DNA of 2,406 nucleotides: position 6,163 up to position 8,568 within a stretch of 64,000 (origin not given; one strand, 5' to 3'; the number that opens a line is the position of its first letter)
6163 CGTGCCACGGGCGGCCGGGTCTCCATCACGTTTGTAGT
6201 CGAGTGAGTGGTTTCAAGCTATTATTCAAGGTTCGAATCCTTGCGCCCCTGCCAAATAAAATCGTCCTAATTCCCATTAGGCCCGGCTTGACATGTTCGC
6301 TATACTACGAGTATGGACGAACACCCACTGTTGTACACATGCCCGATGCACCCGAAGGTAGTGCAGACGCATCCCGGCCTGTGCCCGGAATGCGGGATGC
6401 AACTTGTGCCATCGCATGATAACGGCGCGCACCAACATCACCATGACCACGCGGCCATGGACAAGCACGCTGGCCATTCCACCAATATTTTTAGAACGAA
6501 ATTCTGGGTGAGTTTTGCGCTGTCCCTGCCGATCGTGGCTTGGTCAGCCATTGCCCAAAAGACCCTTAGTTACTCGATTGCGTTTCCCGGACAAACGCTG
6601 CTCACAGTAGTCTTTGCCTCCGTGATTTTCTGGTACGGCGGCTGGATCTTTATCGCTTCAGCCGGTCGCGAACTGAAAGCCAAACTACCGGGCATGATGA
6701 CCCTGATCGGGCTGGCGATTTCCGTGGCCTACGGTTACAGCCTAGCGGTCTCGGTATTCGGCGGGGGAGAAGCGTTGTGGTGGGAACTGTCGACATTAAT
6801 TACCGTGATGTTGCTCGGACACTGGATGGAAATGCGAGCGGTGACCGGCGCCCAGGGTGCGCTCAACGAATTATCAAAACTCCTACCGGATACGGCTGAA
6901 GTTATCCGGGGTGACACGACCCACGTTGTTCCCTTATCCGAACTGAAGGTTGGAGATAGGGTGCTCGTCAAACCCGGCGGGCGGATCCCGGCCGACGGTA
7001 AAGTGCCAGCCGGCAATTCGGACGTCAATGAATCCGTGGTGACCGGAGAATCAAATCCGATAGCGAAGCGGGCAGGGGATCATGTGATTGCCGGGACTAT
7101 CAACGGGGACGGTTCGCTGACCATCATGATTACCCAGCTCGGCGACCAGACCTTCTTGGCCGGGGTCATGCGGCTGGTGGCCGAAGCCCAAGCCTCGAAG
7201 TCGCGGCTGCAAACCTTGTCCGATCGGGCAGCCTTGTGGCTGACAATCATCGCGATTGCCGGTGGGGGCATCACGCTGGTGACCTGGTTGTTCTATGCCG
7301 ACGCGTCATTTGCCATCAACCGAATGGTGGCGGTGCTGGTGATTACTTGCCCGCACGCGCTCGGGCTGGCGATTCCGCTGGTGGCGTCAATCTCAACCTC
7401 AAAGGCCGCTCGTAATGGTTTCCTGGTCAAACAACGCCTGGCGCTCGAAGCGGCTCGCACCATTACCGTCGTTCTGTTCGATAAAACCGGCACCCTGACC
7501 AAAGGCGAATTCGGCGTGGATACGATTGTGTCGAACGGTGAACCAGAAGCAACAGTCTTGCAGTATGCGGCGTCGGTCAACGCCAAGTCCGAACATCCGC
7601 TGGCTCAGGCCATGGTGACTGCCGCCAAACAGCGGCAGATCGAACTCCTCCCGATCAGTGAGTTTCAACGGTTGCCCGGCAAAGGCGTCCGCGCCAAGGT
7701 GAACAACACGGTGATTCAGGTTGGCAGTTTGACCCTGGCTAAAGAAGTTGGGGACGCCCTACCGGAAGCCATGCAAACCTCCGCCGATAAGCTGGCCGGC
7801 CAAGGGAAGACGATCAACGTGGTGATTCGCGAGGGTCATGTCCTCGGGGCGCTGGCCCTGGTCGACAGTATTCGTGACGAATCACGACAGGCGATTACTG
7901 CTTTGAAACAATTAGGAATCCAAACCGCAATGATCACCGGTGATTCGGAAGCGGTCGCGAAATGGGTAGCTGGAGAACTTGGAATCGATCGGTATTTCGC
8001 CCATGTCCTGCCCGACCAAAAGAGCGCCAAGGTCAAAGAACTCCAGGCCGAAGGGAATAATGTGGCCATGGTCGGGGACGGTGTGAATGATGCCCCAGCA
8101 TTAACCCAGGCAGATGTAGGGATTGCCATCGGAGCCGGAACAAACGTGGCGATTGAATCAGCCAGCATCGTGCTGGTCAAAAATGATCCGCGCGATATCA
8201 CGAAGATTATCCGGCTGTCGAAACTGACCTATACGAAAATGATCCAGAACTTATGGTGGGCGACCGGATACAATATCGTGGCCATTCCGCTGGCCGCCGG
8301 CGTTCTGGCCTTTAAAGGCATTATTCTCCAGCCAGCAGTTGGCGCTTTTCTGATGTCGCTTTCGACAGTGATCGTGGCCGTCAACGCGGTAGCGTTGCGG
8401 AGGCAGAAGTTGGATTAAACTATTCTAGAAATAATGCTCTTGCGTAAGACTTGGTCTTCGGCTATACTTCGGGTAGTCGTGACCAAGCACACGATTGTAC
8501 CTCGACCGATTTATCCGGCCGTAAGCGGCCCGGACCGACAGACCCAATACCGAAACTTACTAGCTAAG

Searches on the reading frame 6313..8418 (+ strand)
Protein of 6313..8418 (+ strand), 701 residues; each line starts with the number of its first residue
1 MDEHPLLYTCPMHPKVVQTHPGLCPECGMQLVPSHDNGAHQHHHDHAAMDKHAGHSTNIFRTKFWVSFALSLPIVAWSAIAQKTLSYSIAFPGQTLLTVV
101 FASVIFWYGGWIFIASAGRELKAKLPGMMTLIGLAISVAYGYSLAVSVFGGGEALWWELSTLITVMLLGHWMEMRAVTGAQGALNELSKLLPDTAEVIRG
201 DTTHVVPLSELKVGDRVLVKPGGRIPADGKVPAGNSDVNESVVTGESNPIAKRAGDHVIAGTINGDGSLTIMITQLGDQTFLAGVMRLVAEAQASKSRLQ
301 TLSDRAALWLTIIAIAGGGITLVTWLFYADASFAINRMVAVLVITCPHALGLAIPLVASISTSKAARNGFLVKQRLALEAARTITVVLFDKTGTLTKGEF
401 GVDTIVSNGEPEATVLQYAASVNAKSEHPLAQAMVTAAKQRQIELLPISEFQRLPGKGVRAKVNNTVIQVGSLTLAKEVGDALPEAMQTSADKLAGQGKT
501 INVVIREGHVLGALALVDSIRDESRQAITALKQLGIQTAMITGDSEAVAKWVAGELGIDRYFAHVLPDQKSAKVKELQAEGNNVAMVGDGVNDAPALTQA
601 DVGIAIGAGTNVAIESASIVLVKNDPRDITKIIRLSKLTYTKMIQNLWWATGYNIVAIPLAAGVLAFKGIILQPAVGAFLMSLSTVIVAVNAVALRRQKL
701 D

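Call 70: search_protein_families(library=pfam, max_evalue=0.00001, proteins=[window:6313-8418:+])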
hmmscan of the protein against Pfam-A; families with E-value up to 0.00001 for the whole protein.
window:6313-8418:+ (701 aa): 4 families
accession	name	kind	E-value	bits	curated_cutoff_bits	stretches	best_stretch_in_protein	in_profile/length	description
PF00122.25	E1-E2_ATPase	-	1.1e-52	178.6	28.1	1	189-368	1-181/181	E1-E2 ATPase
PF00702.32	Hydrolase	-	1.7e-37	130.1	26.4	1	384-601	1-191/191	haloacid dehalogenase-like hydrolase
PF19335.5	HMBD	-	7.3e-11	42.3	23.6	1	8-33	2-27/28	Heavy metal binding domain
PF08282.18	Hydrolase_3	-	1.6e-07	31.8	20.9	0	575-626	197-248/255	haloacid dehalogenase-like hydrolase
